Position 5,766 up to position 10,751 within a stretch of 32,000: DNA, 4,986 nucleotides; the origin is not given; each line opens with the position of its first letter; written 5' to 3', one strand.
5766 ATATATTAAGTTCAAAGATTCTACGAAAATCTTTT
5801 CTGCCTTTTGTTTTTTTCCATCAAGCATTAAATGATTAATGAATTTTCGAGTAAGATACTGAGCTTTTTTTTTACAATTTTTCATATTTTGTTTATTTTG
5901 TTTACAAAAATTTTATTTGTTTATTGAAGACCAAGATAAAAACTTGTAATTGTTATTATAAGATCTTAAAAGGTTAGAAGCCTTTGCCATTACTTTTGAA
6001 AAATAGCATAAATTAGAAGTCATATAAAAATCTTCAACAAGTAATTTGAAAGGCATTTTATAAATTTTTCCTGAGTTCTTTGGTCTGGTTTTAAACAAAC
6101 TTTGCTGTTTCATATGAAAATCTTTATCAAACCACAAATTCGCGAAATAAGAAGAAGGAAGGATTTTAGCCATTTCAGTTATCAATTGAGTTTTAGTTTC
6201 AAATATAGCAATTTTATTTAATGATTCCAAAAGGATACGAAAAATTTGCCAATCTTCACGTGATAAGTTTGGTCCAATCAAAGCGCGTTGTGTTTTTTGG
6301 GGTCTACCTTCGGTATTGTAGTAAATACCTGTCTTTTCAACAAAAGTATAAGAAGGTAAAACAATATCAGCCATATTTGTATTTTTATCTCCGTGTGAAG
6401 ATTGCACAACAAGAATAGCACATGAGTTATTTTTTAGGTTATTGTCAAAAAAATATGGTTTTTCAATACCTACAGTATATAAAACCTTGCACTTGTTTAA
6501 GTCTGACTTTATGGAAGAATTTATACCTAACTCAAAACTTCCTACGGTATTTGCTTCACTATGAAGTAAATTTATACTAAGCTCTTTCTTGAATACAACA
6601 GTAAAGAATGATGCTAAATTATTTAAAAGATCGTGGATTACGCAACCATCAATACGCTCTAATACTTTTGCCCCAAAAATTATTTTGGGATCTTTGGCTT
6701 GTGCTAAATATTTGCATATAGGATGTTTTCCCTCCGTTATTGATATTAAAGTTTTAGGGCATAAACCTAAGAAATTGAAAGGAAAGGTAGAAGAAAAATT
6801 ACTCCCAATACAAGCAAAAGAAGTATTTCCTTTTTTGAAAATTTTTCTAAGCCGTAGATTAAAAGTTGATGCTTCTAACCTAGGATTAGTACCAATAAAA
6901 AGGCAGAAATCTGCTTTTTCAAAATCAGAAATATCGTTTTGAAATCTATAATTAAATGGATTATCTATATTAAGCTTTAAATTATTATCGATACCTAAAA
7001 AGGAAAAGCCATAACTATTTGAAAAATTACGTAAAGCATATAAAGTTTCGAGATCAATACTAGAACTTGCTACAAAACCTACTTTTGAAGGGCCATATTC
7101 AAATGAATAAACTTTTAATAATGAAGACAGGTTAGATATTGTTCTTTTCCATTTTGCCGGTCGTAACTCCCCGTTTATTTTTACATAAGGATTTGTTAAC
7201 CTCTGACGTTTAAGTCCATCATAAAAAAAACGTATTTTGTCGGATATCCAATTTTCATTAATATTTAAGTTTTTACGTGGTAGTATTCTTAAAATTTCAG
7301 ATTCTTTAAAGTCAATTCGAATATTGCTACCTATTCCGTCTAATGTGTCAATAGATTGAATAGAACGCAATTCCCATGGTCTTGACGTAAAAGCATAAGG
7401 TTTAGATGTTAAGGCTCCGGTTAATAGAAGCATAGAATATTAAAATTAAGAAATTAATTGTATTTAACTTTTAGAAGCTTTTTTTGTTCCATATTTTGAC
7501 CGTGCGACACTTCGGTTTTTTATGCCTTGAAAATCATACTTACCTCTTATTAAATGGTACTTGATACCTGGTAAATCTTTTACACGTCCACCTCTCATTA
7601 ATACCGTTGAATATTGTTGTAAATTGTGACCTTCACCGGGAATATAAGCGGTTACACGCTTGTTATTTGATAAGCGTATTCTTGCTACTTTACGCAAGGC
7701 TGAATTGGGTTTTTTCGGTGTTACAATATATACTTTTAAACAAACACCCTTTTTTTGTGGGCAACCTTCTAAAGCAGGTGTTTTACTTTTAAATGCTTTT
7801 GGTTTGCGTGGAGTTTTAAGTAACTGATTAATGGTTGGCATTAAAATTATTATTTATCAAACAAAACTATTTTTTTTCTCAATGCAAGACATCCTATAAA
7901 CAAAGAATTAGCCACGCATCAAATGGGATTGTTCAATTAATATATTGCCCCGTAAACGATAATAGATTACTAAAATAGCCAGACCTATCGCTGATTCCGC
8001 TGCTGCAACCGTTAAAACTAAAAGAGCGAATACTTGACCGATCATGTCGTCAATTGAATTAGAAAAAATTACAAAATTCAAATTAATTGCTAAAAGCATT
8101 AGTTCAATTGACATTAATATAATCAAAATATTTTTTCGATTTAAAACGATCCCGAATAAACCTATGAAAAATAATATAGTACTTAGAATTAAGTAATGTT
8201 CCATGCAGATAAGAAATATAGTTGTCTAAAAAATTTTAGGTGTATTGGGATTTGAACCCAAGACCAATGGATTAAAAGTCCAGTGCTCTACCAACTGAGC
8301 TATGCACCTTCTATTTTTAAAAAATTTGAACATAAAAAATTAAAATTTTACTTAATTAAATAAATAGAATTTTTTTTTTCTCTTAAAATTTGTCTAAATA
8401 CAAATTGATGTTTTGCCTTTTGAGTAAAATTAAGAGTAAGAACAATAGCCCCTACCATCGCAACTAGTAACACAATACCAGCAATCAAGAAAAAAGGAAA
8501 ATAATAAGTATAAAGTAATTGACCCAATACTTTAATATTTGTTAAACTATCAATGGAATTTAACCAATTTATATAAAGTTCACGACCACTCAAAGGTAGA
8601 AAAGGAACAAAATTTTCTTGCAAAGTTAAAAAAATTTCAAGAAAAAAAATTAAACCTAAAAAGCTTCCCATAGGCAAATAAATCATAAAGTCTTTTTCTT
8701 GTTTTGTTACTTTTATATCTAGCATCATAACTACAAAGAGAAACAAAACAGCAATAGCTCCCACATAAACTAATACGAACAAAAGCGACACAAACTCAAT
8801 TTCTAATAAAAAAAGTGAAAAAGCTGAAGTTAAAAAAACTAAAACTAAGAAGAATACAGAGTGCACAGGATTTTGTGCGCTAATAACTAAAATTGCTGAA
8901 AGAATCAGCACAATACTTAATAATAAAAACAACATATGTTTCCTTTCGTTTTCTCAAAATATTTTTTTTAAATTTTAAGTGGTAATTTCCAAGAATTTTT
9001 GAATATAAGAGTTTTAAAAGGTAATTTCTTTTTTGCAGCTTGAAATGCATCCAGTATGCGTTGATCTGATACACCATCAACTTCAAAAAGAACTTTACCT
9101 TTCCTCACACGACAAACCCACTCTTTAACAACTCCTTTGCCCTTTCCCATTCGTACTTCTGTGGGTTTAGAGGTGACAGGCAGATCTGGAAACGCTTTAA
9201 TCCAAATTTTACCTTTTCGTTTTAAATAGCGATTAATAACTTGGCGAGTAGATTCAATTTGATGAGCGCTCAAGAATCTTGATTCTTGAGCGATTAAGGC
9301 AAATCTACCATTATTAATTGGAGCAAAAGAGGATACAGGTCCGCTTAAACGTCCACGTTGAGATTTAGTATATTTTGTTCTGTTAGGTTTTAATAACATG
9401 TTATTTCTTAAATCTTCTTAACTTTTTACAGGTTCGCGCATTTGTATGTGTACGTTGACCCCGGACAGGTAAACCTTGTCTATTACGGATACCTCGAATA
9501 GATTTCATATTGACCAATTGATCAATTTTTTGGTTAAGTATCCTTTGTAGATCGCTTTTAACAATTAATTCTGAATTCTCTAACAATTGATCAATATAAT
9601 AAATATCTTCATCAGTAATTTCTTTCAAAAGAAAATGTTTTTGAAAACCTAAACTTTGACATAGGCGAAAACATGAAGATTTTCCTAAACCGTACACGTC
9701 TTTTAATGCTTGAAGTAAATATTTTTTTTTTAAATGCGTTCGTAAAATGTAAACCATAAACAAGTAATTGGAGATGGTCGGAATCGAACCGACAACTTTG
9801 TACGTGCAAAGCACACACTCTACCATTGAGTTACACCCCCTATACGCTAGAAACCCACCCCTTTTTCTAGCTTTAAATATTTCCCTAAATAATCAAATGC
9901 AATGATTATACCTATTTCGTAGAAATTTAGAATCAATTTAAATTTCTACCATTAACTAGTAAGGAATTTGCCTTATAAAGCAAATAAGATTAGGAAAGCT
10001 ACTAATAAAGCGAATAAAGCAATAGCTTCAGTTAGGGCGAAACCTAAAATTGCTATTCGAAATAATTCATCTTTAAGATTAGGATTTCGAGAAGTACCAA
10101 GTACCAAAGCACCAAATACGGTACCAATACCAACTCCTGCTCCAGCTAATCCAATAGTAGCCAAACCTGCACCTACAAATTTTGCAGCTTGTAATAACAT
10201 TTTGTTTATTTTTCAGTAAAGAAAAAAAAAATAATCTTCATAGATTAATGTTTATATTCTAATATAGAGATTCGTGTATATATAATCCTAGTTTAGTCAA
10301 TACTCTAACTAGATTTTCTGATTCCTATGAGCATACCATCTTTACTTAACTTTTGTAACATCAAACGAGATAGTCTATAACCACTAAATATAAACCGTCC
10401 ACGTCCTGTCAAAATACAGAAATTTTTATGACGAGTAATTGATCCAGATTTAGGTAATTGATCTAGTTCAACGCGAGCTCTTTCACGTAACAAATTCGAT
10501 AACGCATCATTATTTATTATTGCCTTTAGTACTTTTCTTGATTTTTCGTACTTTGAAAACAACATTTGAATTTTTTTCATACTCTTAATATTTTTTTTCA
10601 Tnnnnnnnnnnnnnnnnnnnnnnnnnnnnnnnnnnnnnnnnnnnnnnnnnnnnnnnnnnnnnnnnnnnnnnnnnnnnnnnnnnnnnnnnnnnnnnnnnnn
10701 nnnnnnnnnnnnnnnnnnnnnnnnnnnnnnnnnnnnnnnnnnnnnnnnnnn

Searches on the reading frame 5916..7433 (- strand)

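Call 75: search_protein_families(library=pfam, proteins=[window:5916-7433:-], max_evalue=0.001)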
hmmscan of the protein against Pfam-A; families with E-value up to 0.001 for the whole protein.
window:5916-7433:- (506 aa): 3 families
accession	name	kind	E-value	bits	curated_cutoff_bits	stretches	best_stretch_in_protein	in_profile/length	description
PF00384.28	Molybdopterin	-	1.5e-66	225.3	24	1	78-403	1-352/353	Molybdopterin oxidoreductase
PF22151.2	Fer4_NDSU1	-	1.6e-21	76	23.8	1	22-72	1-51/51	NADH-ubiquinone oxidoreductase NDSU1/NuoG-like, 4Fe-4S domain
PF09326.16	NADH_dhqG_C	-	0.00086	20.3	25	0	443-484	9-50/51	NADH-ubiquinone oxidoreductase subunit G, C-terminal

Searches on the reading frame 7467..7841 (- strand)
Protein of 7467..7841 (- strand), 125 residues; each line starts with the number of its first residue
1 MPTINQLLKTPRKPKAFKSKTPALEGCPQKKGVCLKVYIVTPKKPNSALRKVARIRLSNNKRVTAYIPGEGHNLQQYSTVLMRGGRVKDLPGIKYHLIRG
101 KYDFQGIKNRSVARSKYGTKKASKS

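Call 75: search_protein_families(library=pfam, proteins=[window:7467-7841:-], max_evalue=0.001)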
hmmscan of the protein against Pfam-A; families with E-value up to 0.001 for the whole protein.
window:7467-7841:- (125 aa): 1 family
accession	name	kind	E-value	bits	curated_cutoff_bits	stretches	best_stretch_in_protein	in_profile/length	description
PF00164.32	Ribosom_S12_S23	-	2.7e-37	127.3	22.3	1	18-121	2-107/110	Ribosomal protein S12/S23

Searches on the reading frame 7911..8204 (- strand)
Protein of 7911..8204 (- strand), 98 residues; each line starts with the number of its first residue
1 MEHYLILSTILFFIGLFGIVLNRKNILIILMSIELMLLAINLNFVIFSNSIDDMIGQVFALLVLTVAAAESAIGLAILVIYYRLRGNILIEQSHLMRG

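Call 75: search_protein_families(library=pfam, proteins=[window:7911-8204:-], max_evalue=0.001)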
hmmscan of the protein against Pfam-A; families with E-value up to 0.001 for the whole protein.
window:7911-8204:- (98 aa): 1 family
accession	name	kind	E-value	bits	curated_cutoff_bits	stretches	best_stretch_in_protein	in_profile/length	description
PF00420.29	Oxidored_q2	-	1.7e-27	95.4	26.1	1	3-97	1-94/95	NADH-ubiquinone/plastoquinone oxidoreductase chain 4L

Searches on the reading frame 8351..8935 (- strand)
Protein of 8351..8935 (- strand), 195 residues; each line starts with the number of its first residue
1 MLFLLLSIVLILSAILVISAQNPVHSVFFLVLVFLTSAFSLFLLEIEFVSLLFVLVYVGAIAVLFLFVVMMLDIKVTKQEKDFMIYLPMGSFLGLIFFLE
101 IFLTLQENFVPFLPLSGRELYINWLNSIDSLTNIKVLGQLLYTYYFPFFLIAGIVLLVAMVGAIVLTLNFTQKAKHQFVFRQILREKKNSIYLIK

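Call 75: search_protein_families(library=pfam, proteins=[window:8351-8935:-], max_evalue=0.001)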
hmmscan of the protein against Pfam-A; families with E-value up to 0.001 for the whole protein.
window:8351-8935:- (195 aa): 1 family
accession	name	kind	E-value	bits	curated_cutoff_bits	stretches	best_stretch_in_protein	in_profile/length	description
PF00499.25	Oxidored_q3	-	8.8e-35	120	33.2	1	13-166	1-146/146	NADH-ubiquinone/plastoquinone oxidoreductase chain 6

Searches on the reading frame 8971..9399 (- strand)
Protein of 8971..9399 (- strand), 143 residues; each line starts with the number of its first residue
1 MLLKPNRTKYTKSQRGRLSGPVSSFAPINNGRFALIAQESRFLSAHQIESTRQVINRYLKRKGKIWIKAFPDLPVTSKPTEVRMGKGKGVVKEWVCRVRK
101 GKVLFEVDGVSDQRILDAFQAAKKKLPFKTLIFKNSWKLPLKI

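Call 75: search_protein_families(library=pfam, proteins=[window:8971-9399:-], max_evalue=0.001)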
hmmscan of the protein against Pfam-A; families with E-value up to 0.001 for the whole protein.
window:8971-9399:- (143 aa): 1 family
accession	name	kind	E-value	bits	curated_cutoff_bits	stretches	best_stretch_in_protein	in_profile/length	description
PF00252.24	Ribosomal_L16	-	1e-40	139.1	27.9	1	5-132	1-131/132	Ribosomal protein L16p/L10e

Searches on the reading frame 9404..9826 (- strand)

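Call 75: search_protein_families(library=pfam, proteins=[window:9404-9826:-], max_evalue=0.001)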
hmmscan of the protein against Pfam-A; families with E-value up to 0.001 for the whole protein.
window:9404-9826:- (141 aa): 1 family
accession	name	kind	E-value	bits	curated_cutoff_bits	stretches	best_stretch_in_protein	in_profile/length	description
PF00416.27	Ribosomal_S13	-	8.2e-19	68.7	31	1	34-132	10-128/128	Ribosomal protein S13/S18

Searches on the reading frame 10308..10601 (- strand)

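Call 75: search_protein_families(library=pfam, proteins=[window:10308-10601:-], max_evalue=0.001)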
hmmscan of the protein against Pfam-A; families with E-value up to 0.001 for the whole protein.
window:10308-10601:- (98 aa): 1 family
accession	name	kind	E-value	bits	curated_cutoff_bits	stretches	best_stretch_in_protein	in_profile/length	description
PF00253.27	Ribosomal_S14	-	2e-14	53.4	27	1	46-98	2-54/54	Ribosomal protein S14p/S29e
